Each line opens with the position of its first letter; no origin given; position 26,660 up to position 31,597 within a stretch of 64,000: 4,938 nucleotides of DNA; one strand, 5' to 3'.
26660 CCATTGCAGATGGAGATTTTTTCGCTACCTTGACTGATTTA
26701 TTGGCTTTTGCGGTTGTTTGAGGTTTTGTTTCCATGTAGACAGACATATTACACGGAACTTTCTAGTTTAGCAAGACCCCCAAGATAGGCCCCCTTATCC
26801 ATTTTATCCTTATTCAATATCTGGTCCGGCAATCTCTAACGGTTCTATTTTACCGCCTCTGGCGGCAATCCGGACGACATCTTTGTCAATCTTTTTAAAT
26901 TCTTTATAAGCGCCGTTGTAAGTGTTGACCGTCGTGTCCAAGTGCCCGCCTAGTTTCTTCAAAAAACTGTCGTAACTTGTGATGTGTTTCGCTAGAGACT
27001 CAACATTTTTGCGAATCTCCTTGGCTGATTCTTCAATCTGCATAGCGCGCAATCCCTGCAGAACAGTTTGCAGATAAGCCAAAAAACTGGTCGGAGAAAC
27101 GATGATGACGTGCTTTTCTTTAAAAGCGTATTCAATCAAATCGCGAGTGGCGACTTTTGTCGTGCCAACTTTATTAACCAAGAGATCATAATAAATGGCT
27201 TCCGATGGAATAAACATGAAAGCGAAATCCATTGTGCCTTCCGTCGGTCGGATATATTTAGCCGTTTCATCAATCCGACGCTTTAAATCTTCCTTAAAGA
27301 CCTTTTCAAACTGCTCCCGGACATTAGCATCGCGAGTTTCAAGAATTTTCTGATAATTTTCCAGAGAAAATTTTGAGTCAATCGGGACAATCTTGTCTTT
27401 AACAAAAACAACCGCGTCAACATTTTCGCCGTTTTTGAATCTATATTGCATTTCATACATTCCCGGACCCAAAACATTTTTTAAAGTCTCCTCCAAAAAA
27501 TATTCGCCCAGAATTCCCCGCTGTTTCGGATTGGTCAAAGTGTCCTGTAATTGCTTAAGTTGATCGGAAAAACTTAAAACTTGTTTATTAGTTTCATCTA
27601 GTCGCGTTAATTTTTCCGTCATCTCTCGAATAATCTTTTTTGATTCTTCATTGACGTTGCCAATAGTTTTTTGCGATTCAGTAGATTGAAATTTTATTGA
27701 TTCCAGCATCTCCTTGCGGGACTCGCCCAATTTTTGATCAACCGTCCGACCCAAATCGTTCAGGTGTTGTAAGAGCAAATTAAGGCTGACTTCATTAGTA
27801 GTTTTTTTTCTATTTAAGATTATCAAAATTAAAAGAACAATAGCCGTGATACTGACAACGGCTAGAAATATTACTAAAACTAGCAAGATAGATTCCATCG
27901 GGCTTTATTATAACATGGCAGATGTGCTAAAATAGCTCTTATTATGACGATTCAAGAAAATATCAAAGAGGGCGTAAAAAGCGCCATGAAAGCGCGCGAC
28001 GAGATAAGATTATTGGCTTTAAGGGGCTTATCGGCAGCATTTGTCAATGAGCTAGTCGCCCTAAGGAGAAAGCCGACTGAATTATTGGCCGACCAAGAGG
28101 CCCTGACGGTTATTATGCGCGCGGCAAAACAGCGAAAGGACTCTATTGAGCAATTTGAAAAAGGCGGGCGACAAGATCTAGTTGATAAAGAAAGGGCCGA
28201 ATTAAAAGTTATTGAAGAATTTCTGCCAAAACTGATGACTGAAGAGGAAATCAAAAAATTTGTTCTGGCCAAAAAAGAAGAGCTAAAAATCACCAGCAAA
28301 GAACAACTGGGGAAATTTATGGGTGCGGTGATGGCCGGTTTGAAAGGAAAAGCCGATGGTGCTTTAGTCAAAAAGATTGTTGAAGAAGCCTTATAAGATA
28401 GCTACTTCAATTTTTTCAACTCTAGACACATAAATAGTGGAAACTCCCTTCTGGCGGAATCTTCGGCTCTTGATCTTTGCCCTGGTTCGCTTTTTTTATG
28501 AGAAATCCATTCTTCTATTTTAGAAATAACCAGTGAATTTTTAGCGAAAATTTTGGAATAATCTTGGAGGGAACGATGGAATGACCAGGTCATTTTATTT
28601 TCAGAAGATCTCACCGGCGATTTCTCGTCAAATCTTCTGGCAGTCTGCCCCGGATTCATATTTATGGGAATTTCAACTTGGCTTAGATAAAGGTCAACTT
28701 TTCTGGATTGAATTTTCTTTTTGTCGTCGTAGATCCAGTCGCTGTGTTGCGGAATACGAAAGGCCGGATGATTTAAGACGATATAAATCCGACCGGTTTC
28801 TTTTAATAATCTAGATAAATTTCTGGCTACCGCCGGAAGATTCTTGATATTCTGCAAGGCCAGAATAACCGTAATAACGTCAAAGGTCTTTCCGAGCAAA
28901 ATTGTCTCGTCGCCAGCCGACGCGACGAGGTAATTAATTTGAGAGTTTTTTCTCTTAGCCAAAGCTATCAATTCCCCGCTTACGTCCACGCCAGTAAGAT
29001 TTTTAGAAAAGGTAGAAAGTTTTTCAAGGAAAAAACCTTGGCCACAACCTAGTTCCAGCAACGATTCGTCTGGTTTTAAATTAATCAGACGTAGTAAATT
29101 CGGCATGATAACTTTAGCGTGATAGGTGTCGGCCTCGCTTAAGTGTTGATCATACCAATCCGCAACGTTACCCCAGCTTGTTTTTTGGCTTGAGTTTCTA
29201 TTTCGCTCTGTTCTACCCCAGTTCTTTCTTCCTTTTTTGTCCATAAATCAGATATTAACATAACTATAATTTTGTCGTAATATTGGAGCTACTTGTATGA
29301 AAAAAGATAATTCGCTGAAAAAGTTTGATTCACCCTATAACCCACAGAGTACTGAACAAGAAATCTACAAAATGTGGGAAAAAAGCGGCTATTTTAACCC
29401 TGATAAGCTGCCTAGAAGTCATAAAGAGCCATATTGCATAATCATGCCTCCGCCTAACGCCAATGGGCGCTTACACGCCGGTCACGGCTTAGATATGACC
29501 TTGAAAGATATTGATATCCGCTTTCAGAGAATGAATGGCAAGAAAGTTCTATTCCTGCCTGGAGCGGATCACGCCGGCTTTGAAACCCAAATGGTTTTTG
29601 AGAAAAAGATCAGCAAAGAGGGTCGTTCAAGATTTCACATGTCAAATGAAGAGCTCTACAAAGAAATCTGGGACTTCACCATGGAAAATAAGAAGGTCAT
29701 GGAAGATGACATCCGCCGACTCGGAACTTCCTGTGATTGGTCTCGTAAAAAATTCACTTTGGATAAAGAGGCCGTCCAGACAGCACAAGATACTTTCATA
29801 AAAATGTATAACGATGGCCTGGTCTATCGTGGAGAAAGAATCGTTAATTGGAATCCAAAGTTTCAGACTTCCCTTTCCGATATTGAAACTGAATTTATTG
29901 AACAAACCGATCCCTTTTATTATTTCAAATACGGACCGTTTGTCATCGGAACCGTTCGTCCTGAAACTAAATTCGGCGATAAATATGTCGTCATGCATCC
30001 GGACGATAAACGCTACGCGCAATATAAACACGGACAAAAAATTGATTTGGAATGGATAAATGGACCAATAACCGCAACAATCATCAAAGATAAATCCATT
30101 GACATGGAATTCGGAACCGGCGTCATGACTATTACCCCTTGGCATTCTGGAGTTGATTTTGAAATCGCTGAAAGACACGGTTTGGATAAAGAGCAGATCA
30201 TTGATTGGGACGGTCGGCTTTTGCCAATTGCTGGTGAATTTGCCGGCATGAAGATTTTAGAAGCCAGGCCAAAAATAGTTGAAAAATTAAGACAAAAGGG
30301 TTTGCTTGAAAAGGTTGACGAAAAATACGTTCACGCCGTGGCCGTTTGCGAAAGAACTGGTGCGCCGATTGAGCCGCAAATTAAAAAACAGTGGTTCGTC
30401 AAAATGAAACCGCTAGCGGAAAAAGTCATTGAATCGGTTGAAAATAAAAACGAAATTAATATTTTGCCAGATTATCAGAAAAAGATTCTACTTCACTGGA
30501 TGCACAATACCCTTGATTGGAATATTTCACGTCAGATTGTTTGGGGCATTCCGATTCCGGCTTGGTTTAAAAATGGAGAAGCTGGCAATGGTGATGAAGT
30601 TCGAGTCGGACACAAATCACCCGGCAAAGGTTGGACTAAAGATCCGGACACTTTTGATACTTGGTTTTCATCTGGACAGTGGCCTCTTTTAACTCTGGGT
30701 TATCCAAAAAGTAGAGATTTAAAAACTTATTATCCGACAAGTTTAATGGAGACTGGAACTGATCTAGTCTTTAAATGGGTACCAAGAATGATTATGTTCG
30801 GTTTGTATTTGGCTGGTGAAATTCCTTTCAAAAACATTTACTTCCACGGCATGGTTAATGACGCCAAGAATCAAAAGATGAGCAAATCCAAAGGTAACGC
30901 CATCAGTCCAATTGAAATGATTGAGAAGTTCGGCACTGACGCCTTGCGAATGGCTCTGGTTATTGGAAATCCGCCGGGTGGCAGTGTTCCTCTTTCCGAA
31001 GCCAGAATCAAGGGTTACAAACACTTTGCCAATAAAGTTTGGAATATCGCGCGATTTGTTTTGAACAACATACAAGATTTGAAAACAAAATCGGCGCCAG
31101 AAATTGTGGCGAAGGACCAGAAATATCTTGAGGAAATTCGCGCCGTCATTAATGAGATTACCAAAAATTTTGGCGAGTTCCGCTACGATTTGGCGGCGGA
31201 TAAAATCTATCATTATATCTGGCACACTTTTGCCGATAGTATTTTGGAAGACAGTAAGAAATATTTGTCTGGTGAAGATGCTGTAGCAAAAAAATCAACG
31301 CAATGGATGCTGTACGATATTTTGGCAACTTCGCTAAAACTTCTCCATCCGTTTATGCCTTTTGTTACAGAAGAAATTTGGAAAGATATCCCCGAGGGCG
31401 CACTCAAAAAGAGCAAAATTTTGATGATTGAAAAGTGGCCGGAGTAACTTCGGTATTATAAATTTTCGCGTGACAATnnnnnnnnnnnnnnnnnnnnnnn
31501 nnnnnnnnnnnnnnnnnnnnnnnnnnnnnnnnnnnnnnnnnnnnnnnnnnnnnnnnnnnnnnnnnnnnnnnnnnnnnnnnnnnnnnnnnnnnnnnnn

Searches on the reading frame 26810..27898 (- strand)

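Call 79: search_protein_families(library=pfam, proteins=[window:26810-27898:-], max_evalue=0.001)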
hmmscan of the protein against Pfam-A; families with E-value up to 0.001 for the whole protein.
window:26810-27898:- (362 aa): 1 family
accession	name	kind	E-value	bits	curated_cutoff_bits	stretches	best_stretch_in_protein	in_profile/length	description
PF02646.22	RmuC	-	1.5e-52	179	26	1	62-345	4-278/291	RmuC family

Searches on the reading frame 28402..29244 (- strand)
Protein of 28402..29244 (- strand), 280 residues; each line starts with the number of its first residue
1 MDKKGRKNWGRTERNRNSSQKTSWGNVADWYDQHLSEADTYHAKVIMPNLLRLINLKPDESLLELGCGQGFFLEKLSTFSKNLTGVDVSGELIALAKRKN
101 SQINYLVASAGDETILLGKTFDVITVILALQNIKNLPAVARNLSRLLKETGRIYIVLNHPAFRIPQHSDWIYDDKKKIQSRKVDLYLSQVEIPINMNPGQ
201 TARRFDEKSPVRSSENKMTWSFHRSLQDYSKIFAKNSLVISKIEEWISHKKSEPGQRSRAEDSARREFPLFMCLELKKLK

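Call 79: search_protein_families(library=pfam, proteins=[window:28402-29244:-], max_evalue=0.001)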
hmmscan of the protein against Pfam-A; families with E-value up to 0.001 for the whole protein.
window:28402-29244:- (280 aa): 7 families
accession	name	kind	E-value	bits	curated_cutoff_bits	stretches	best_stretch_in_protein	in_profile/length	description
PF08241.18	Methyltransf_11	-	2.6e-15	57.3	21.2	1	63-155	1-95/95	Methyltransferase domain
PF13489.12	Methyltransf_23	-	1.4e-14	54.6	27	1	44-156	7-117/164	Methyltransferase domain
PF08242.18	Methyltransf_12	-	5.1e-13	50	30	1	63-153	1-98/98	Methyltransferase domain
PF13649.12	Methyltransf_25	-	8.1e-13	49.3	27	1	63-151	2-97/97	Methyltransferase domain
PF13847.12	Methyltransf_31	-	3.4e-11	43.5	27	1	57-155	2-109/145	Methyltransferase domain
PF05401.17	NodS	-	2.6e-07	31.1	24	1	60-152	45-141/201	Nodulation protein S (NodS)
PF01209.24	Ubie_methyltran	-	6.7e-07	29.3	20.1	1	51-156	40-152/233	ubiE/COQ5 methyltransferase family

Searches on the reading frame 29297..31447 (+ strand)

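Call 13: search_protein_families(library=pfam, proteins=[window:29297-31447:+], max_evalue=0.001)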
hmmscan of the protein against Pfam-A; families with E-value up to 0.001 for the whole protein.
window:29297-31447:+ (716 aa): 4 families
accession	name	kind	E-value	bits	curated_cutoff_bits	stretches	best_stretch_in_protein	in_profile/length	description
PF00133.28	tRNA-synt_1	-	3.3e-123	412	22.7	1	23-557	2-404/414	tRNA synthetases class I (I, L, M and V)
PF08264.19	Anticodon_1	-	4e-27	95.3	25.1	1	607-716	1-106/148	Anticodon-binding domain of tRNA ligase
PF09334.17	tRNA-synt_1g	-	9e-22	77.8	20.1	3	51-196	6-133/391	tRNA synthetases class I (M)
PF01406.26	tRNA-synt_1e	-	0.00051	19.9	27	0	506-555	233-281/301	tRNA synthetases class I (C) catalytic domain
